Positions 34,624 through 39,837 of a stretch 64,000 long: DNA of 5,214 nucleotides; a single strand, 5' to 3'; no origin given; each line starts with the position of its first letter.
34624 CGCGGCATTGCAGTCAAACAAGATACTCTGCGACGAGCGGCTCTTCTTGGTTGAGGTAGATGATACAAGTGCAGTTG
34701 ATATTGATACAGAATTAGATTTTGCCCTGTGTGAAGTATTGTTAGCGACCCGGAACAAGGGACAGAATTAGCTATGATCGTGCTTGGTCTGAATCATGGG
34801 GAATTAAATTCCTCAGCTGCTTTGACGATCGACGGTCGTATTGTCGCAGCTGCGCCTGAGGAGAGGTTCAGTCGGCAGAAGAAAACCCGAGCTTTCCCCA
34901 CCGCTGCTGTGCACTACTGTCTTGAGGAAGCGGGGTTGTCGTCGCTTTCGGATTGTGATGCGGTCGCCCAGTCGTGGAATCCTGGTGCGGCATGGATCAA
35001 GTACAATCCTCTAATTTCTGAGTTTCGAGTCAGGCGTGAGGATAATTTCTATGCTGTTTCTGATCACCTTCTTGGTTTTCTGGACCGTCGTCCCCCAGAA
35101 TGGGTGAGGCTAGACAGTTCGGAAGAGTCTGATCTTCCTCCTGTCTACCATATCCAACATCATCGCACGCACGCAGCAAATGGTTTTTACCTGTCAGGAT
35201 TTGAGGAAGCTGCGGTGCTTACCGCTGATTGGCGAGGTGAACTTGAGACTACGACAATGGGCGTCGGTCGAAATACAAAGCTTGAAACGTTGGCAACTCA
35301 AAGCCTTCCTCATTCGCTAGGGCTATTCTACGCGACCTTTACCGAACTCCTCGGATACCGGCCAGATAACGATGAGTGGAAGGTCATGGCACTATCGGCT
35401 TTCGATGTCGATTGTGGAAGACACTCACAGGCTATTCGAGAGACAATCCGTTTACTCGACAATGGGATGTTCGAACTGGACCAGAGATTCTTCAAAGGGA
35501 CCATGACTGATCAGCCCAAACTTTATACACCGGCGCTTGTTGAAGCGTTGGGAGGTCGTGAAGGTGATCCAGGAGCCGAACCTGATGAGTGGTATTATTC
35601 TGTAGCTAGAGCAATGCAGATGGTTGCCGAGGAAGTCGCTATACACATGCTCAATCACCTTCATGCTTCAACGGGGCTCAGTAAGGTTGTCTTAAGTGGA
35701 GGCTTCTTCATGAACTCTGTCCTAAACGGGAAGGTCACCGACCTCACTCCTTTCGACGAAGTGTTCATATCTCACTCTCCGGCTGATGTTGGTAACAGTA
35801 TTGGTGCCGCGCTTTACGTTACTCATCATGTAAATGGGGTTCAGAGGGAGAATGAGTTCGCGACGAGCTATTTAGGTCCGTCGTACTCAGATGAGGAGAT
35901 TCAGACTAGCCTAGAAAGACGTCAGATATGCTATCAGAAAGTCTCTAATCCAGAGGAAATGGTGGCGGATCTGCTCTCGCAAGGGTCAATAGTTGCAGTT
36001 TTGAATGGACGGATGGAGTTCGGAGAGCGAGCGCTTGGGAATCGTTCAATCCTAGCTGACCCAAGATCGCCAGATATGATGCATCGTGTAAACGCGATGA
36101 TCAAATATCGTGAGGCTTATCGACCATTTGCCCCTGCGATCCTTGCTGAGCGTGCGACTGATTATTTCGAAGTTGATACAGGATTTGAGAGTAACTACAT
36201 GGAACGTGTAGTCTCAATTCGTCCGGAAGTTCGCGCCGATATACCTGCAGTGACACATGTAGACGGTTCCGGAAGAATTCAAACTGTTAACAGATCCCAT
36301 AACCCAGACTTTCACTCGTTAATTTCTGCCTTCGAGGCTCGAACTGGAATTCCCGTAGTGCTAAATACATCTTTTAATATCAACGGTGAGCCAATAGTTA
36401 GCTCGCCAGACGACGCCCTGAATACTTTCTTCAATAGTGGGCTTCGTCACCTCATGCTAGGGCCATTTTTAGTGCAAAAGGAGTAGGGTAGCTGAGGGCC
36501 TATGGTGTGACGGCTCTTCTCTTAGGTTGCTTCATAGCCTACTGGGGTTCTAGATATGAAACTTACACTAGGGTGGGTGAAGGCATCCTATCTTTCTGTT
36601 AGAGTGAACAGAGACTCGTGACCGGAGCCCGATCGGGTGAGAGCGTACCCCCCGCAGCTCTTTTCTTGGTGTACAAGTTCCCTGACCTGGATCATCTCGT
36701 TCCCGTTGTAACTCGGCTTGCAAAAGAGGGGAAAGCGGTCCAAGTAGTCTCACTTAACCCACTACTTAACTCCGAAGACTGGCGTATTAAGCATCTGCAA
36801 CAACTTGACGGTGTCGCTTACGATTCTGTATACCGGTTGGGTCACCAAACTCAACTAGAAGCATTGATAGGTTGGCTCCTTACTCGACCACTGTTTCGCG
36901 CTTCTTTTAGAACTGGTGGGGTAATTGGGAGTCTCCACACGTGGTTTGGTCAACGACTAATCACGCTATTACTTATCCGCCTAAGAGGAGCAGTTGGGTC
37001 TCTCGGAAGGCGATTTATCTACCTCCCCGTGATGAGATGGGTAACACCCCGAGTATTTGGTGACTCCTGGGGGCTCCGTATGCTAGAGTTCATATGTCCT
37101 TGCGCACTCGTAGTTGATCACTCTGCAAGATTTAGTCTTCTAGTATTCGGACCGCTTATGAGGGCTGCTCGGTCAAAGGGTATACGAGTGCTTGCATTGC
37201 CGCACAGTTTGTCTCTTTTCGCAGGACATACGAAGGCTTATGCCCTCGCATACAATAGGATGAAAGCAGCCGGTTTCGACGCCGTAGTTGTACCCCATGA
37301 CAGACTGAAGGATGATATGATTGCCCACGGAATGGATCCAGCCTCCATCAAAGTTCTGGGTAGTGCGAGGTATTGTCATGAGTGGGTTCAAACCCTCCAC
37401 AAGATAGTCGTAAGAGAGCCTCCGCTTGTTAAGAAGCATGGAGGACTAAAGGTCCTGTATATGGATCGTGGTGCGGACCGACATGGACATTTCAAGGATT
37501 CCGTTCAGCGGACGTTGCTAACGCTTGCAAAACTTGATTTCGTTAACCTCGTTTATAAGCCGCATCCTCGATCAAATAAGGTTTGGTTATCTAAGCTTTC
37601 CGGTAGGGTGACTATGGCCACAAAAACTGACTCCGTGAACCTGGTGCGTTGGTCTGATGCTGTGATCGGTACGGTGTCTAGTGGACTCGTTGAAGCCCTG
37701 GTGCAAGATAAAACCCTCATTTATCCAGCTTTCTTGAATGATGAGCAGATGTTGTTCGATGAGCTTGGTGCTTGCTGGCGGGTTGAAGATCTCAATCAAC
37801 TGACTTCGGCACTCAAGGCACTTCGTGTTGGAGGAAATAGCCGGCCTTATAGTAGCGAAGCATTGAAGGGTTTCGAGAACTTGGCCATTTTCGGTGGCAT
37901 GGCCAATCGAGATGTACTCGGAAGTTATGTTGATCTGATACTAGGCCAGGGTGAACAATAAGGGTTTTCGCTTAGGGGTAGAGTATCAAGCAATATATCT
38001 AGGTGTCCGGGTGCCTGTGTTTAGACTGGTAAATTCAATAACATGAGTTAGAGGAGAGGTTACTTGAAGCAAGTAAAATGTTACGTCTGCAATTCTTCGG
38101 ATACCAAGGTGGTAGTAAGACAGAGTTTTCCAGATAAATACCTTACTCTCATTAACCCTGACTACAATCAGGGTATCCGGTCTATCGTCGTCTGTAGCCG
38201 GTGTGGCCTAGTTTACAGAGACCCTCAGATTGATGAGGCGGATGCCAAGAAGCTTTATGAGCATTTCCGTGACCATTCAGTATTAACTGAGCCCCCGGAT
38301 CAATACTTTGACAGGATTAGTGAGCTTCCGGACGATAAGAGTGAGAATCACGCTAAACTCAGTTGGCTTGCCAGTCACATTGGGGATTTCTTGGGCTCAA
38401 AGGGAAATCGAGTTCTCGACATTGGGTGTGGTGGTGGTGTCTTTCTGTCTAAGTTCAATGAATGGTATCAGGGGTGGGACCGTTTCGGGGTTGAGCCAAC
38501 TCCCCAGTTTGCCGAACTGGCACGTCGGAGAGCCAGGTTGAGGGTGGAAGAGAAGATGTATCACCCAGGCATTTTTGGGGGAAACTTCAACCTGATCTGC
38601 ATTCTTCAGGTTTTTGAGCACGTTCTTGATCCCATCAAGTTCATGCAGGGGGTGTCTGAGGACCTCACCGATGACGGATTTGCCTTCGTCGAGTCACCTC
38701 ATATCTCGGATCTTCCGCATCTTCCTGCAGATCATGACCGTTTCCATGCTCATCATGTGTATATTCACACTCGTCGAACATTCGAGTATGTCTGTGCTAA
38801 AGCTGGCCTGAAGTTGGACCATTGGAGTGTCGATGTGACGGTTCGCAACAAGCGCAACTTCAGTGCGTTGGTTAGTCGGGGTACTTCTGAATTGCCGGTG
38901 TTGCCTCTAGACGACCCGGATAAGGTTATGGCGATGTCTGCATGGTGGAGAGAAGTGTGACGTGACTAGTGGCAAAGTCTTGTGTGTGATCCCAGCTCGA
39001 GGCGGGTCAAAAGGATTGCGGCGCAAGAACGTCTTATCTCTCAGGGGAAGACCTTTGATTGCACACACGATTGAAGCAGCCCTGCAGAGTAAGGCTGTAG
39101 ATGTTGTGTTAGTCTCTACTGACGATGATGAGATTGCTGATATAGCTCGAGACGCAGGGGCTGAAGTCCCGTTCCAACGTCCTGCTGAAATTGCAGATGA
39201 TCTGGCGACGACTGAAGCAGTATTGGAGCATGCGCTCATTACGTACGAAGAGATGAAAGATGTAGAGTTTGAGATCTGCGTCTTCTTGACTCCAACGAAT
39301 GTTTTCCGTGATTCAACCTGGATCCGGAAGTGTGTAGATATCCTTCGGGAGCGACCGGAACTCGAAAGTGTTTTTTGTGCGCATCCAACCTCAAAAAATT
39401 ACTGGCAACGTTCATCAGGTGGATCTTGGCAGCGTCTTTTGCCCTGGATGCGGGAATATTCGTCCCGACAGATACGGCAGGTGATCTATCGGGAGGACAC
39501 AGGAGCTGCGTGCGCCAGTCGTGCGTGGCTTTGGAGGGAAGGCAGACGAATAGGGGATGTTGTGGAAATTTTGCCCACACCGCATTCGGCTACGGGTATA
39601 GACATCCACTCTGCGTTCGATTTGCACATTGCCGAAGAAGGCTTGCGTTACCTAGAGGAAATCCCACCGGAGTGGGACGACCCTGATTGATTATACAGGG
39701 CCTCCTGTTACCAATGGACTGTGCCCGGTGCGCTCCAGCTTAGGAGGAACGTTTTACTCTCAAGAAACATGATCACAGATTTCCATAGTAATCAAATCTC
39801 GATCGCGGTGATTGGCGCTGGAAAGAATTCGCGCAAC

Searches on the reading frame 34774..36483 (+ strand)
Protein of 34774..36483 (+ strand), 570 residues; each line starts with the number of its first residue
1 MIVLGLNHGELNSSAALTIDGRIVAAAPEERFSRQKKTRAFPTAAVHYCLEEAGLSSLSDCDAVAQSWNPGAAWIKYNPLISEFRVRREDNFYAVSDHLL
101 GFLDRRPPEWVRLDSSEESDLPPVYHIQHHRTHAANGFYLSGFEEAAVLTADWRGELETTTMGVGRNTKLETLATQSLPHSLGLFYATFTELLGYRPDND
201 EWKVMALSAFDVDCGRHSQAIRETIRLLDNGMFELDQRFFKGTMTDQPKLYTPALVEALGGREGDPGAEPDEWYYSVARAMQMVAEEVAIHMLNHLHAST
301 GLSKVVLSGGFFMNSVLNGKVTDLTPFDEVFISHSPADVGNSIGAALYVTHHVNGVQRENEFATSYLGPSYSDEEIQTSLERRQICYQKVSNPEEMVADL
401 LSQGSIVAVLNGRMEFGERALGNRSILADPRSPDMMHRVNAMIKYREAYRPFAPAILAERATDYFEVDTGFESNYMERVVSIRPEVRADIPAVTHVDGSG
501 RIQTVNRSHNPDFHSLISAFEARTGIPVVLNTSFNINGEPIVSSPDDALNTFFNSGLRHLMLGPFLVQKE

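Call 16: search_protein_families(library=pfam, proteins=[window:34774-36483:+])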
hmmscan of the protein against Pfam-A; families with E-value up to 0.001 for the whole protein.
window:34774-36483:+ (570 aa): 2 families
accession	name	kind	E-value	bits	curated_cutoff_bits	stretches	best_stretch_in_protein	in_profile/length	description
PF16861.10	Carbam_trans_C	-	1.1e-67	227.2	27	1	398-569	1-170/170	Carbamoyltransferase C-terminus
PF02543.21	Carbam_trans_N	-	1.4e-38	133.6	24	1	12-347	11-346/346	Carbamoyltransferase N-terminus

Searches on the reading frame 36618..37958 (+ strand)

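Call 16: search_protein_families(library=pfam, proteins=[window:36618-37958:+])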
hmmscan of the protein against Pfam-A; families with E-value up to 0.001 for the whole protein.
window:36618-37958:+ (447 aa): 2 families
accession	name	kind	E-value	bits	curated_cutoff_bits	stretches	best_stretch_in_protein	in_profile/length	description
PF13579.12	Glyco_trans_4_4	-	4.2e-05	24.4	29.7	1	164-247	74-155/158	Glycosyl transferase 4-like domain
PF13439.12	Glyco_transf_4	-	0.00013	22.5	28.5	1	176-247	83-162/170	Glycosyltransferase Family 4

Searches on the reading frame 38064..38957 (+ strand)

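Call 26: search_protein_families(library=pfam, proteins=[window:38064-38957:+])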
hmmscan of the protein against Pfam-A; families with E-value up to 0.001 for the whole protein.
window:38064-38957:+ (298 aa): 5 families
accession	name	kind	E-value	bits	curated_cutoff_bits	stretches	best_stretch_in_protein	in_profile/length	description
PF13489.12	Methyltransf_23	-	1.3e-16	61.2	27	1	111-252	20-162/164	Methyltransferase domain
PF08242.18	Methyltransf_12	-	1e-08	36.2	30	1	118-206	1-97/98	Methyltransferase domain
PF08241.18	Methyltransf_11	-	6.8e-08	33.5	21.2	1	118-208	1-94/95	Methyltransferase domain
PF13649.12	Methyltransf_25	-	1.2e-06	29.6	27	1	117-202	1-94/97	Methyltransferase domain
PF13847.12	Methyltransf_31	-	2.7e-06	27.6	27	1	112-218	2-119/145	Methyltransferase domain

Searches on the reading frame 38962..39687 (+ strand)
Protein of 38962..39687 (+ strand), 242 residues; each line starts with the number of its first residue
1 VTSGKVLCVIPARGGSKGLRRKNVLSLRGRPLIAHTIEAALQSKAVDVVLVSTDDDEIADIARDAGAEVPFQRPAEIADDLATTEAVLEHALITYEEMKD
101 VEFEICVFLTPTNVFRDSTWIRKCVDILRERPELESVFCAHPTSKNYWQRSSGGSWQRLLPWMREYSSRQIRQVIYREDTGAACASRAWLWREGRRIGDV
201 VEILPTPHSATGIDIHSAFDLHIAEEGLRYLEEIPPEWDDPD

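Call 26: search_protein_families(library=pfam, proteins=[window:38962-39687:+])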
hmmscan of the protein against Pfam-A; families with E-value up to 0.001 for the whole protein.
window:38962-39687:+ (242 aa): 3 families
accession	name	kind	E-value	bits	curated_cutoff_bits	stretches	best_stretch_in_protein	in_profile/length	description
PF02348.25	CTP_transf_3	-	1.2e-24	87.8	22.6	1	8-144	2-130/217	Cytidylyltransferase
PF12804.13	NTP_transf_3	-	4e-05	24.3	27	1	20-75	14-68/160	MobA-like NTP transferase domain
PF01128.25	IspD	-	8.8e-05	22.8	27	1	7-60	2-58/221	2-C-methyl-D-erythritol 4-phosphate cytidylyltransferase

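Call 49: search_solved_structures(query=window:38962-39687:+, max_evalue=0.001)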
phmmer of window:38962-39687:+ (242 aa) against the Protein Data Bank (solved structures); distinct sequences matched with E-value up to 0.001: 15.
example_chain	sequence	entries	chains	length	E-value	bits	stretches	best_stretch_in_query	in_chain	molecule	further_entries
6ifd_A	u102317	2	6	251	5e-23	85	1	3-168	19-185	CMP-N-acetylneuraminate Synthetase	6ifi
9ftb_A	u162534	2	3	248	6.8e-23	84.5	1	7-141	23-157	NeuA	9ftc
1eyr_A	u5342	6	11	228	6.2e-16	61.7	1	7-140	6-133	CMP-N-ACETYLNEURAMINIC ACID SYNTHETASE | N-acylneuraminate cytidylyltransferase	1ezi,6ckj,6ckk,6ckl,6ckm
9t4z_A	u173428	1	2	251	7.2e-15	58.3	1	5-129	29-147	PpNeuA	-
1qwj_A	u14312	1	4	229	1.2e-12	50.9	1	8-148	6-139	cytidine monophospho-N-acetylneuraminic acid synthetase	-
3duv_A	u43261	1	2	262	5.7e-09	38.9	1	8-71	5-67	3-deoxy-manno-octulosonate cytidylyltransferase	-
1vh3_A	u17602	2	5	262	5.8e-09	38.9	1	8-71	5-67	3-deoxy-manno-octulosonate cytidylyltransferase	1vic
3tqd_A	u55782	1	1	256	7.9e-08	35.2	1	8-107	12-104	3-deoxy-manno-octulosonate cytidylyltransferase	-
1gq9_A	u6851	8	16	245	1.5e-06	31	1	5-68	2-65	3-DEOXY-MANNO-OCTULOSONATE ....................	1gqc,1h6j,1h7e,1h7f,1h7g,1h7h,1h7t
3k8d_A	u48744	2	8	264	2.5e-06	30.3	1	7-74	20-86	3-deoxy-manno-octulosonate cytidylyltransferase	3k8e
1vh1_A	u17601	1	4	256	2.7e-06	30.2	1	7-74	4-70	3-deoxy-manno-octulosonate cytidylyltransferase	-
8ees_A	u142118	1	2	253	3.6e-06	29.8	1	7-74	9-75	3-deoxy-manno-octulosonate cytidylyltransferase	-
3jtj_A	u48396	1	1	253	4.2e-06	29.6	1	6-76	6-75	3-deoxy-manno-octulosonate cytidylyltransferase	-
4fcu_A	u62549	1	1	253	1.7e-05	27.6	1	9-71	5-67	3-deoxy-manno-octulosonate cytidylyltransferase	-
3pol_A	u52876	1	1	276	1.7e-05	27.5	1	8-71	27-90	3-deoxy-manno-octulosonate cytidylyltransferase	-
